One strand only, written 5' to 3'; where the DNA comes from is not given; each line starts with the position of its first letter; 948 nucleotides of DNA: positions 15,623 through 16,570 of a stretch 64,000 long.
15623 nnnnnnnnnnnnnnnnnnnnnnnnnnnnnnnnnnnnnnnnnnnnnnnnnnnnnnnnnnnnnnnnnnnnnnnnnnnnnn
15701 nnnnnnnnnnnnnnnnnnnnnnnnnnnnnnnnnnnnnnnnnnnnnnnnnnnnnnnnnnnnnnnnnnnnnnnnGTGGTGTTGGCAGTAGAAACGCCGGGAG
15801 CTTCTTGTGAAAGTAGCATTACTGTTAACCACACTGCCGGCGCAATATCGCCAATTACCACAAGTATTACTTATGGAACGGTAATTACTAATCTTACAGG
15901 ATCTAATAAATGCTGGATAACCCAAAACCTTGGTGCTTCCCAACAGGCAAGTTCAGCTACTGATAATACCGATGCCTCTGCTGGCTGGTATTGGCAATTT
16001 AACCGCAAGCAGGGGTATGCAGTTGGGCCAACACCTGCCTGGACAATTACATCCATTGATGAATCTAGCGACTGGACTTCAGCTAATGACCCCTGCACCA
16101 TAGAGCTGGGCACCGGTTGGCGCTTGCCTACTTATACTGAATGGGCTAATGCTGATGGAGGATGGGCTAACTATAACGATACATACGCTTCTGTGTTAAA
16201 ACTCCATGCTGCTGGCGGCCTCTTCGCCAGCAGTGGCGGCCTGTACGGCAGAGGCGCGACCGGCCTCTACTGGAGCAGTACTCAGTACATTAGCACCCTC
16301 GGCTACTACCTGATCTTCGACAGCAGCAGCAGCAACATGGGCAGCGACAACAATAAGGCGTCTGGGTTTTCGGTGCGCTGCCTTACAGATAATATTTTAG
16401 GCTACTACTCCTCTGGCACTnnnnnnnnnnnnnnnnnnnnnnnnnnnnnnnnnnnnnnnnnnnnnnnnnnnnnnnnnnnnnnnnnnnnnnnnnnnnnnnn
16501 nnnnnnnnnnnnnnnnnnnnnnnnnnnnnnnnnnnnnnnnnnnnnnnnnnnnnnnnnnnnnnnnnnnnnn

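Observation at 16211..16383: Sharp ~170-nt GC3 patch inside the giant gene, suggesting a mosaic or foreign origin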

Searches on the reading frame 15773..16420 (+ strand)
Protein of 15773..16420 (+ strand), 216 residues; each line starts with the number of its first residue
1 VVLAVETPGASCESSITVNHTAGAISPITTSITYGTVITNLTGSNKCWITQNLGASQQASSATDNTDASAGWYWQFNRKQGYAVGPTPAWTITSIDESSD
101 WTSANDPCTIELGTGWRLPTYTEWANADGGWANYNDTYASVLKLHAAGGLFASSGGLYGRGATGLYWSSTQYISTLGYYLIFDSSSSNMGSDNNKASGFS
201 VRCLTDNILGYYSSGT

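Call 8: search_protein_families(library=pfam, proteins=[window:15773-16420:+], max_evalue=10)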
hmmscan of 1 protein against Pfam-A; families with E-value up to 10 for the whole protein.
window:15773-16420:+ (216 aa): 2 families
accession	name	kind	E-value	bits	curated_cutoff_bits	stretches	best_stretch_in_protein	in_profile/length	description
PF07603.17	Lcl_C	-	0.0019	18.9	34.9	1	66-204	4-116/117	Lcl C-terminal domain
PF09603.15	Fib_succ_major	-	0.0078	16.9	33.9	1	143-204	126-186/187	Fibrobacter succinogenes major domain (Fib_succ_major)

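Call 9: search_protein_families(library=ncbifam, proteins=[window:15773-16420:+], max_evalue=10)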
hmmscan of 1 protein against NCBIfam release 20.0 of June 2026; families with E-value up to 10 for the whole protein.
window:15773-16420:+ (216 aa): 1 family
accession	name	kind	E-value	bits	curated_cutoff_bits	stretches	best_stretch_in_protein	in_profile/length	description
TIGR02145.1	Fib_succ_major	domain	7.7e-07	30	41.65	2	155-206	124-176/176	FISUMP domain-containing protein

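Call 42: find_related_loci(query=A2, collection=genome_contigs, flank=10000)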
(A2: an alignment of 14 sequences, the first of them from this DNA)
Query A2 (197 aa) in genome_contigs; peptide patterns used: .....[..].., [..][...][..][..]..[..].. (x = any residue, [..] = any of these).
599 stretches matched a pattern (row limit reached: there are more); 572 encode a relative of the query (tblastn E <= 1e-3); the best 80 are kept; 79 distinct loci.
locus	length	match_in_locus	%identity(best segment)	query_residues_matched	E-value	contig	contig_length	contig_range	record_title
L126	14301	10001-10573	71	11-197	5e-80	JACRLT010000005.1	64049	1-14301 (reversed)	MAG: Candidatus Omnitrophota bacterium isolate NC_groundwater_1888_Pr3_B-0.1um_46_13 SR2-18-B1_coassembly_101739, whole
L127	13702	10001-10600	64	5-197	2e-79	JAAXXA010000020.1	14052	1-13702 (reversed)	MAG: Bacteroidetes bacterium isolate W9_Combined_metabat2_052 W9_Combined_metabat2_052_NODE_2317, whole genome shotgun s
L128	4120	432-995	68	11-197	1e-79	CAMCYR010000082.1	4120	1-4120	MAG: Chitinophaga pinensis isolate MsH-01oct19-148 genome assembly, contig: MsH-01oct19-C51984, whole genome shotgun seq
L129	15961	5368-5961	66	3-197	6e-78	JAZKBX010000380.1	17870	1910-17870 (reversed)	MAG: Bacteroidota bacterium isolate ADI_H3L2_122-bin010_1 ADIH3L2_B010_1_000000000380, whole genome shotgun sequence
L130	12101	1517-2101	61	5-197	3e-76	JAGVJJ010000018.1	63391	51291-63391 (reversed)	MAG: Bacteroidia bacterium isolate SW_35 c_000000048070, whole genome shotgun sequence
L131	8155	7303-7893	65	5-197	6e-76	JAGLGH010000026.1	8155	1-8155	MAG: Nanoarchaeota archaeon isolate RS_10_27 ROV157_10.bin.27.fa_26, whole genome shotgun sequence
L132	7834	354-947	61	5-197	5e-75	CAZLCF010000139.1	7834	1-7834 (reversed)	MAG TPA_asm: uncultured Rikenellaceae bacterium isolate binchicken_co189_2 genome assembly, contig: NODE_10776_length_78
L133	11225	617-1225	61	4-197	1e-74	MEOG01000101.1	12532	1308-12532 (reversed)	MAG: Bacteroidetes bacterium GWF2_35_48 gwf2_scaffold_6080, whole genome shotgun sequence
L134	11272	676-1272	65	5-197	2e-73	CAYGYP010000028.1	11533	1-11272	MAG TPA_asm: uncultured Candidatus Bathyarchaeia archaeon isolate ERP119294_co3_318 genome assembly, contig: NODE_4333_l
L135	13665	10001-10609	64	4-197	1e-73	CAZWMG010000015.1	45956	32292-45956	MAG TPA_asm: uncultured Planctomycetia bacterium isolate SRP167671_co1_128 genome assembly, contig: NODE_869_length_4595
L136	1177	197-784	64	4-197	6e-79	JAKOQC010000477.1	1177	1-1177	MAG: bacterium isolate all_maxbin.105 k201_1593807, whole genome shotgun sequence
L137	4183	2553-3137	57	4-197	9e-73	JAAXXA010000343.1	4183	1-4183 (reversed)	MAG: Bacteroidetes bacterium isolate W9_Combined_metabat2_052 W9_Combined_metabat2_052_NODE_16810, whole genome shotgun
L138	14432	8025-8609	68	4-197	6e-73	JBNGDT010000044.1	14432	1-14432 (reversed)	MAG: Bacteroidales bacterium isolate E05-040 bin36.fa-44, whole genome shotgun sequence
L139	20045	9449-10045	60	4-197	2e-72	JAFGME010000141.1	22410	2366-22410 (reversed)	MAG: Bacteroidales bacterium isolate Zod_Metabat.457 k87_4707753, whole genome shotgun sequence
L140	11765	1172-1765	61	5-197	2e-72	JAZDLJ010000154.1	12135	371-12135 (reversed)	MAG: bacterium isolate MEGAHIT-group-0.590 k141_5576483, whole genome shotgun sequence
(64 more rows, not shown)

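Call 46: predict_structure(alignment_id=A2)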
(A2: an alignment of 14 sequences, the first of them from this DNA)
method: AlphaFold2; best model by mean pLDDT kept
length: 197 residues; sequences in the alignment: 14
mean_pLDDT: 45.8   pTM: 0.41
mean pLDDT of the five models: 45.8, 43.3, 37.7, 36.6, 34.2
residues with pLDDT >= 90: 0; 70-90: 6; 50-70: 75; < 50: 116
segments of 3 or more residues with pLDDT < 50: 1-84, 90-94, 98-109, 145-148, 161-164, 193-197
pLDDT, mean of each block of 10 residues (from residue 1): 31 35 32 31 30 31 36 37 49 46 45 60 58 54 50 59 55 67 63 44
secondary structure, 60 per line:
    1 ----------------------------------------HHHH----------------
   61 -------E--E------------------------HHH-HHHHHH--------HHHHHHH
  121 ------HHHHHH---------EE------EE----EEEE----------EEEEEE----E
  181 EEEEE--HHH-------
elements in order: H41-44 H100-105 H114-120 H127-132 E156-159 E170-175 E180-185

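Call 47: search_solved_structures(query=A2, max_evalue=10, show_alignments=2)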
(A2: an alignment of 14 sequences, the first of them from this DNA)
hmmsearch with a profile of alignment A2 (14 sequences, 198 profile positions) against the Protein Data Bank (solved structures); distinct sequences matched with E-value up to 10: 4.
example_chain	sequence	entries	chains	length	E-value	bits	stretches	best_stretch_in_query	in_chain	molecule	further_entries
8q4e_A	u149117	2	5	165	0.25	14.1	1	157-196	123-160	HbP1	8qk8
2ya2_A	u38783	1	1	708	0.33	13.7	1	73-134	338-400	PUTATIVE ALKALINE AMYLOPULLULANASE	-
2ya0_A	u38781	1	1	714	0.34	13.7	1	73-134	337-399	PUTATIVE ALKALINE AMYLOPULLULANASE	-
2ya1_A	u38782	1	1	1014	0.41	13.4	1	73-134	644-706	PUTATIVE ALKALINE AMYLOPULLULANASE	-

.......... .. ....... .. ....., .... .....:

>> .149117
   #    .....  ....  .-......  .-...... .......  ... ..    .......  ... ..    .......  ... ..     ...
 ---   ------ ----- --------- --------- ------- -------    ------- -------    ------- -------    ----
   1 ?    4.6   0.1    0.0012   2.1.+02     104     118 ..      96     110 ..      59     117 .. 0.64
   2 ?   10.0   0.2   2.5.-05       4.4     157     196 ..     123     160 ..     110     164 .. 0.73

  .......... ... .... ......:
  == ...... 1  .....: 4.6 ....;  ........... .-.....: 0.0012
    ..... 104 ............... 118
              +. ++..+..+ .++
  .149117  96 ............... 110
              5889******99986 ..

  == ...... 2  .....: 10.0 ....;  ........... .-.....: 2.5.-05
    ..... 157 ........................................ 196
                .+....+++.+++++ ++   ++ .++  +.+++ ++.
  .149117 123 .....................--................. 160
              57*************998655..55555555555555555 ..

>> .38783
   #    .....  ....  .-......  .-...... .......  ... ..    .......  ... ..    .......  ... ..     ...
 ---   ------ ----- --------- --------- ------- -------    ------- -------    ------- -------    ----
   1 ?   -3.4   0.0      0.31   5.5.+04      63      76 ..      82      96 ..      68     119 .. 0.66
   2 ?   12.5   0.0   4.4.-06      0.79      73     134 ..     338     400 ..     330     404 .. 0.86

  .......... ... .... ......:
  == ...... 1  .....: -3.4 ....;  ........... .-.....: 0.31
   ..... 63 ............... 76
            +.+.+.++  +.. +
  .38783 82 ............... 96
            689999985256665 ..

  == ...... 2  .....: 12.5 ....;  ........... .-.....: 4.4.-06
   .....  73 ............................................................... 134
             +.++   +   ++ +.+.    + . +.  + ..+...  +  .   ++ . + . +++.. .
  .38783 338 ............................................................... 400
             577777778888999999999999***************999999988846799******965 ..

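Call 56: predict_structure(alignment_id=A3)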
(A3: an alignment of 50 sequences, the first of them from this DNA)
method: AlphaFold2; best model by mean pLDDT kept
length: 197 residues; sequences in the alignment: 50
mean_pLDDT: 94.9   pTM: 0.91
mean pLDDT of the five models: 94.9, 94.7, 94.6, 94.6, 94.5
residues with pLDDT >= 90: 182; 70-90: 9; 50-70: 5; < 50: 1
segments of 3 or more residues with pLDDT < 50: none
pLDDT, mean of each block of 10 residues (from residue 1): 82 95 97 96 97 98 97 82 89 97 97 98 94 97 95 98 98 98 96 98
secondary structure, 60 per line:
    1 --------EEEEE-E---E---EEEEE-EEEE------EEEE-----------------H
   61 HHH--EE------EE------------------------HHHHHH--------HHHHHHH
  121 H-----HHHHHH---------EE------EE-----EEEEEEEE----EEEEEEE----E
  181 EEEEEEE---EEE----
elements in order: E9-13 E23-27 E29-32 E39-42 H60-63 H100-105 H114-121 H127-132 E157-164 E169-175 E180-187 E191-193

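Call 59: fold_search(model_id=the predicted structure, library=pdb)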
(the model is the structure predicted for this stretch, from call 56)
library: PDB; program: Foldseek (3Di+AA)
matches with E <= 10: 60; with E <= 0.001: 0
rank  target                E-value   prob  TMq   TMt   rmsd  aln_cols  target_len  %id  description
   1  8q4e_A                7.5e-03  0.85  0.28  0.41  10.9       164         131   16  Structure of Legionella pneumophila Lcl C-terminal domain (released 2023-12-27)
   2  4eps                  2.7e-02  0.91  0.25  0.11   8.5        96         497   19  Crystal structure of a fimbrial protein (BACOVA_04982) from Bacteroides ovatus ATCC 8483 at 1.85 A resolution (released 2012-06-13)
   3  8oks_B                4.7e-01  0.20  0.22  0.36  10.9       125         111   13  Crystal structure of Bdellovibrio bacteriovorus Bd2740 C-terminal domain (released 2023-10-25)
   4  1ukm_B                6.0e-01  0.11  0.24  0.34  13.2       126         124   13  Crystal structure of EMS16, an Antagonist of collagen receptor integrin alpha2beta1 (GPIa/IIa) (released 2003-11-04)
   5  4hy1_A                6.0e-01  0.03  0.11  0.07  12.3        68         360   18  Pyrrolopyrimidine inhibitors of dna gyrase b and topoisomerase iv, part i: structure guided discovery and optimization (released 2013-02-13)
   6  4kqv_A                6.4e-01  0.03  0.10  0.06   7.3        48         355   10  Topoisomerase iv atp binding domain of francisella tularensis in complex with a small molecule inhibitor (released 2014-01-15)
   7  4hym_A                6.4e-01  0.03  0.11  0.07  12.4        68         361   18  Pyrrolopyrimidine inhibitors of dna gyrase b and topoisomerase iv, part i: structure guided discovery and optimization (released 2013-02-13)
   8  1s14_B                7.6e-01  0.03  0.10  0.11   6.4        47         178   13  Crystal structure of Escherichia coli Topoisomerase IV ParE 24kDa subunit (released 2004-05-04)
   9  1sb2_B                8.1e-01  0.11  0.25  0.36  11.4       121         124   14  High resolution Structure determination of rhodocetin (released 2005-02-01)
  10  8oks_A                9.8e-01  0.13  0.22  0.36  10.9       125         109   13  Crystal structure of Bdellovibrio bacteriovorus Bd2740 C-terminal domain (released 2023-10-25)
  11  4q4t                  9.8e-01  0.02  0.13  0.13  14.7       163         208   13  Structure of the Resuscitation Promoting Factor Interacting protein RipA mutated at E444 (released 2014-09-10)
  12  4hym_B                1.4e+00  0.03  0.10  0.09   6.7        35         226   17  Pyrrolopyrimidine inhibitors of dna gyrase b and topoisomerase iv, part i: structure guided discovery and optimization (released 2013-02-13)
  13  3s0q                  1.4e+00  0.01  0.13  0.13  15.9       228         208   12  Peptidase module of the peptidoglycan hydrolase RipA (Rv1477) from Mycobacterium tuberculosis, catalytic site mutant (Cy (released 2011-08-31)
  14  8bn6                  1.7e+00  0.02  0.11  0.10  10.3        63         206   10  Pseudomonas aeruginosa DNA gyrase B 24kDa ATPase subdomain complexed with EBL3021 (released 2023-03-29)
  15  4q4g                  1.9e+00  0.01  0.12  0.12  14.8       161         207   13  Structure of the Resuscitation Promoting Factor Interacting protein RipA mutated at C383 (released 2014-09-10)
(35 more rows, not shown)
